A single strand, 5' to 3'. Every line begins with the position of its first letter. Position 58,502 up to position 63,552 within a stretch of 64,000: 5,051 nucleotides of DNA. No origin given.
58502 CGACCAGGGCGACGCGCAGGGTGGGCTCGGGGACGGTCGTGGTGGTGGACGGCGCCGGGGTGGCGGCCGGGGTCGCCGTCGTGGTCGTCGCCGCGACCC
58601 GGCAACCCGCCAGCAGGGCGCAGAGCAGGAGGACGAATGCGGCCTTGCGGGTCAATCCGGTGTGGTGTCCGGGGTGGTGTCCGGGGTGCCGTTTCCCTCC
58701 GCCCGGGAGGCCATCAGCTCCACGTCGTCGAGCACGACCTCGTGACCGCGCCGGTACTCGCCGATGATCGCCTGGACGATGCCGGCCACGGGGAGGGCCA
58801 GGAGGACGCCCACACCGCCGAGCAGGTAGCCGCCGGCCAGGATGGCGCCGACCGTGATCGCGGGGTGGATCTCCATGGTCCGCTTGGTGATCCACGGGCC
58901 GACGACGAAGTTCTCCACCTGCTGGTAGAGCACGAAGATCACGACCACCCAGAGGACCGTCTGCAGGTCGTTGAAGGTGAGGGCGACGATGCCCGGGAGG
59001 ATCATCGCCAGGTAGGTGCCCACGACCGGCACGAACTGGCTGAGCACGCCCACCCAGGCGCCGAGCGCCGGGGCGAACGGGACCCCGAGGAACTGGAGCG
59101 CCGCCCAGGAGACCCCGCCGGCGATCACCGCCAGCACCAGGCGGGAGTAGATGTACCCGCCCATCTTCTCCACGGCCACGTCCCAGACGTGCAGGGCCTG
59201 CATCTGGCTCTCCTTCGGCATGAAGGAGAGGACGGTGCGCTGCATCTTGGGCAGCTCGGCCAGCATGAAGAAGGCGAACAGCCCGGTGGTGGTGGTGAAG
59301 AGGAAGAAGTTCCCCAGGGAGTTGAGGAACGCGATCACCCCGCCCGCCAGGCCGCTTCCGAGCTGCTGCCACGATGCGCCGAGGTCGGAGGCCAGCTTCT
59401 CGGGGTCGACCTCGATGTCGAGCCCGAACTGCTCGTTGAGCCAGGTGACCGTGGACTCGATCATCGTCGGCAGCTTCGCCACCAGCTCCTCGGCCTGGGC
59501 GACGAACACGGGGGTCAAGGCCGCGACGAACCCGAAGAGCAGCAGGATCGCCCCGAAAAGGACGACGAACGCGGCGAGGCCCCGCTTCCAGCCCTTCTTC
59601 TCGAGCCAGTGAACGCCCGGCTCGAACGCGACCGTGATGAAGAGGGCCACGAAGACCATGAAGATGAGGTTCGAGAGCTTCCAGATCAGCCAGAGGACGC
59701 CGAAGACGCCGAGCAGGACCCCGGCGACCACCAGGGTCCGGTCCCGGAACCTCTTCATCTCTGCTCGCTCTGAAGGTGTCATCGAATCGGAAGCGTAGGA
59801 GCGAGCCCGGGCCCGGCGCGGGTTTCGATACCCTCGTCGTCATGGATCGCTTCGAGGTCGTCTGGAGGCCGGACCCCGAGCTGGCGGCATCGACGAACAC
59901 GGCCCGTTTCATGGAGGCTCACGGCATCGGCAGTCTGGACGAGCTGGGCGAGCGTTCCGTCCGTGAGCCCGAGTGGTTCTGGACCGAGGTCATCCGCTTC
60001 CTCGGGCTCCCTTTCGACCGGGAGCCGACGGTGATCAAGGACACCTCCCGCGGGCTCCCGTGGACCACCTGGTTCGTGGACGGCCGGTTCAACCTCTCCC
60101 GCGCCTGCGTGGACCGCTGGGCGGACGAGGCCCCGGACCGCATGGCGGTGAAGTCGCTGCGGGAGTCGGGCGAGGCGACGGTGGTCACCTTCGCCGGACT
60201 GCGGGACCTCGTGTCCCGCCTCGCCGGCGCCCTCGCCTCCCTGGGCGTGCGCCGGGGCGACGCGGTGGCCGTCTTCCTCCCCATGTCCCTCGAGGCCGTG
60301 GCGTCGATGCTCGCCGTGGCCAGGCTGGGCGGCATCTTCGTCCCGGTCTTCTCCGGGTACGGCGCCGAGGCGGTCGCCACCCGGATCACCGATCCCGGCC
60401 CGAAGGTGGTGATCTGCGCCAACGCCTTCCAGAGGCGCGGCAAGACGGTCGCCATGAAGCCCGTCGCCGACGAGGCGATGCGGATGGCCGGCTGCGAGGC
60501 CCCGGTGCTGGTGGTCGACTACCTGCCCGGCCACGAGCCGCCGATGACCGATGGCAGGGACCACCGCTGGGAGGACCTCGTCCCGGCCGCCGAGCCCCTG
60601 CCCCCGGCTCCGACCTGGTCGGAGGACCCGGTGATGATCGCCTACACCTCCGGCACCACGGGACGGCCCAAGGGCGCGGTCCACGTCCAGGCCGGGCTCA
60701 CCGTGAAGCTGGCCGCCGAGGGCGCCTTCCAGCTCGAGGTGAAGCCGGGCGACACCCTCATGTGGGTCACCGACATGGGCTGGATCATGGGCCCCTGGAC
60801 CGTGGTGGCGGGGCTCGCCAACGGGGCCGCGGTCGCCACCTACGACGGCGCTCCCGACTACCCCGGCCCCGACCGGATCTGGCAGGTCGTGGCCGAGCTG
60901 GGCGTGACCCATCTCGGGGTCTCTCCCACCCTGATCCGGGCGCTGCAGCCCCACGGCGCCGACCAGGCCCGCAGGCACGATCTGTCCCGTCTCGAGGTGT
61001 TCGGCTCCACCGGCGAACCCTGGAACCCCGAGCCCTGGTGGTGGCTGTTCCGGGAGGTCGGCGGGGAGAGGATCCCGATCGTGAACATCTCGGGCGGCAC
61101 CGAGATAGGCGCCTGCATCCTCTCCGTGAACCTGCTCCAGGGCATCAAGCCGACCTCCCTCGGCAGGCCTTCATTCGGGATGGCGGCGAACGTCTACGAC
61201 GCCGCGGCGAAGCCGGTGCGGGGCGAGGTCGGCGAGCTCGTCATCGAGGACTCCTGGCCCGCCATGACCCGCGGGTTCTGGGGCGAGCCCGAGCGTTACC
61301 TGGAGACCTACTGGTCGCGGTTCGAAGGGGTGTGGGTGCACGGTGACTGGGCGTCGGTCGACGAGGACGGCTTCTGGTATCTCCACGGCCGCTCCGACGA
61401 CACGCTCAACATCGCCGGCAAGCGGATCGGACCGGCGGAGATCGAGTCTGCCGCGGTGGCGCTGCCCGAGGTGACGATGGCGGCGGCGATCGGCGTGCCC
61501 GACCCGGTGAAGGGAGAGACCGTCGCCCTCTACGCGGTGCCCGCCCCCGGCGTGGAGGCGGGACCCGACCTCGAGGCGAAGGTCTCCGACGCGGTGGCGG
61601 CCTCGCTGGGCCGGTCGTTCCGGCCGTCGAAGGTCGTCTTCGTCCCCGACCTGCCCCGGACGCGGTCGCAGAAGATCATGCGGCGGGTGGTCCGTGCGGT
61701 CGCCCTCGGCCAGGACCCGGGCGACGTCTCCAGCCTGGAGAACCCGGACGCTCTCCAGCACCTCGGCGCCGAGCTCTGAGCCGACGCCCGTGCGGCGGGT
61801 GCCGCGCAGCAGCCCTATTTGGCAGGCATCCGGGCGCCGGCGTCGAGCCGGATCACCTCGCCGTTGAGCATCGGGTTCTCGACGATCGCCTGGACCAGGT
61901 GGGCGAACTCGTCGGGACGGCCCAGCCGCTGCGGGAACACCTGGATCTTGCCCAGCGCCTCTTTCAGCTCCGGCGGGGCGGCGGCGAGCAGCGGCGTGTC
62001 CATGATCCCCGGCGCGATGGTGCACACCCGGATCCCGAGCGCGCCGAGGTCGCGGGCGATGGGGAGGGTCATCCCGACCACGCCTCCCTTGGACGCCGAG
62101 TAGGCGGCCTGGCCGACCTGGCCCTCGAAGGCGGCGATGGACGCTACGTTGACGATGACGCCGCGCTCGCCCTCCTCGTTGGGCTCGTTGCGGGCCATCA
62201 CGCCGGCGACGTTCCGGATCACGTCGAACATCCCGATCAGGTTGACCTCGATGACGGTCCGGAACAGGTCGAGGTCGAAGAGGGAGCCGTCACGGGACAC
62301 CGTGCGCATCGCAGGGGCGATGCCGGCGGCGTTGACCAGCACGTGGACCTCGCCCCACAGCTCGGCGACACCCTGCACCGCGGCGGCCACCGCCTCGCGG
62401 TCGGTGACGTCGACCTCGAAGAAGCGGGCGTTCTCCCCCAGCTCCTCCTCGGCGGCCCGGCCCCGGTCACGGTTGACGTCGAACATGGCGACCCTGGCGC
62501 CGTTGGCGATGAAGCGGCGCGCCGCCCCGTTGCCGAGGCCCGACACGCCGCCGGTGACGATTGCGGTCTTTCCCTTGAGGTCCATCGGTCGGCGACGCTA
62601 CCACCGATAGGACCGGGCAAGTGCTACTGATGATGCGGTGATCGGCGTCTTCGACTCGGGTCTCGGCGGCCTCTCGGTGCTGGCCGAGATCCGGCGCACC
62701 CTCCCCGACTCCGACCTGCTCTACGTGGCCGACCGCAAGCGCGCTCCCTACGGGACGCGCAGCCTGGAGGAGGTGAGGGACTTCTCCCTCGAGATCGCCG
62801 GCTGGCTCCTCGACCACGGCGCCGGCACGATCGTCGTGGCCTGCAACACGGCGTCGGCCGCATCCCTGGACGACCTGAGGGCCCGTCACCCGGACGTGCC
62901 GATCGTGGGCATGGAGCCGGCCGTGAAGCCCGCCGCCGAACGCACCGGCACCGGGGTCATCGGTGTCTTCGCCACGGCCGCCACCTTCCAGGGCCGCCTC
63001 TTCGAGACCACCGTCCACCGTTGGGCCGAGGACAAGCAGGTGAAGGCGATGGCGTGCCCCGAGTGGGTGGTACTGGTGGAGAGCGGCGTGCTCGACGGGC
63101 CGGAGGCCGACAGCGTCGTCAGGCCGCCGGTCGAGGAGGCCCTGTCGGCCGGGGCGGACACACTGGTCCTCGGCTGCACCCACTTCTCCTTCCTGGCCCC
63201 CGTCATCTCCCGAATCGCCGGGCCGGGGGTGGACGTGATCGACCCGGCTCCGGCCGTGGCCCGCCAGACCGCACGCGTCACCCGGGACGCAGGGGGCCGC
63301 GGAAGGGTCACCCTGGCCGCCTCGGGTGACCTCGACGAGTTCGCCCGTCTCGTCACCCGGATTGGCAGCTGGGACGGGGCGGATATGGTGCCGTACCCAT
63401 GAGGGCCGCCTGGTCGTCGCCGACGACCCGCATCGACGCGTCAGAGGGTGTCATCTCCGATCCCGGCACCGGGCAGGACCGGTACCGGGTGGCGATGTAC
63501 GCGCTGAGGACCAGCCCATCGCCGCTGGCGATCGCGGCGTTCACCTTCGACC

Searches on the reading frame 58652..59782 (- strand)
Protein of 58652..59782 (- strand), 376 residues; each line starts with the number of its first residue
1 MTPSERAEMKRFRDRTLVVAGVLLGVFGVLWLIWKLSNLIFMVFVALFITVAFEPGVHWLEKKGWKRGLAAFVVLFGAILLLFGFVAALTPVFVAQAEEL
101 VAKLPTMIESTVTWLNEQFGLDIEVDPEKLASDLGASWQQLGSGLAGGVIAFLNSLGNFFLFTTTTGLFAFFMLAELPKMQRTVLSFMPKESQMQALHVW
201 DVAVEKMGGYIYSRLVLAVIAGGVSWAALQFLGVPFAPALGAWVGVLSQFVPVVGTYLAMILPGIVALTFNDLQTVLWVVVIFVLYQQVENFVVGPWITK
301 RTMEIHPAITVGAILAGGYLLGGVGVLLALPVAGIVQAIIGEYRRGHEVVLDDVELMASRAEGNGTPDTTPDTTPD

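Call 60: search_protein_families(library=pfam, proteins=[window:58652-59782:-], max_evalue=0.00001)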
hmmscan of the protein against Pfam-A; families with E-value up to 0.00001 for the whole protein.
window:58652-59782:- (376 aa): 1 family
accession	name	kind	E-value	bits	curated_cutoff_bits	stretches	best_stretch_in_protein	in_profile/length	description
PF01594.21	AI-2E_transport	-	1.1e-56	192.9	34.3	1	26-344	7-327/327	AI-2E family transporter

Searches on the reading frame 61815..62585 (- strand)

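Call 60: search_protein_families(library=pfam, proteins=[window:61815-62585:-], max_evalue=0.00001)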
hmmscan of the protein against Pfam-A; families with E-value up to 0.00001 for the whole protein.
window:61815-62585:- (256 aa): 3 families
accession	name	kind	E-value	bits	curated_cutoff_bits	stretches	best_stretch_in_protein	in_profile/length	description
PF00106.31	adh_short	-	8.1e-49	166.2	26.6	1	6-203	1-190/195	short chain dehydrogenase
PF13561.12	adh_short_C2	-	7.6e-43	147.2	27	1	15-251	6-235/236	Enoyl-(Acyl carrier protein) reductase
PF08659.16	KR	-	2.5e-09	37.7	22.6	1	7-90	2-92/180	KR domain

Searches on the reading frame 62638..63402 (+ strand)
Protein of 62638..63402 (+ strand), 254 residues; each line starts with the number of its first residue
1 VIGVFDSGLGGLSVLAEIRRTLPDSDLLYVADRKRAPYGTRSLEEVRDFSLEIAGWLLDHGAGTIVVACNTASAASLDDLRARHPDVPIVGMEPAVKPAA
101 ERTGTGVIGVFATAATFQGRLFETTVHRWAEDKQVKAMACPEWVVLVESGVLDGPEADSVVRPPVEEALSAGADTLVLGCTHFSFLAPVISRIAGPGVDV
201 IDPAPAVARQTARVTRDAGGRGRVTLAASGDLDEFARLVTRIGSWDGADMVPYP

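Call 60: search_protein_families(library=pfam, proteins=[window:62638-63402:+], max_evalue=0.00001)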
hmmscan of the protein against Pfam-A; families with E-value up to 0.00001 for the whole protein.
window:62638-63402:+ (254 aa): 1 family
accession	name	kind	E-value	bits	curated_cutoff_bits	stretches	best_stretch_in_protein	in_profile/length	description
PF01177.27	Asp_Glu_race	-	2.6e-24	86.6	31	1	13-210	11-210/211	Asp/Glu/Hydantoin racemase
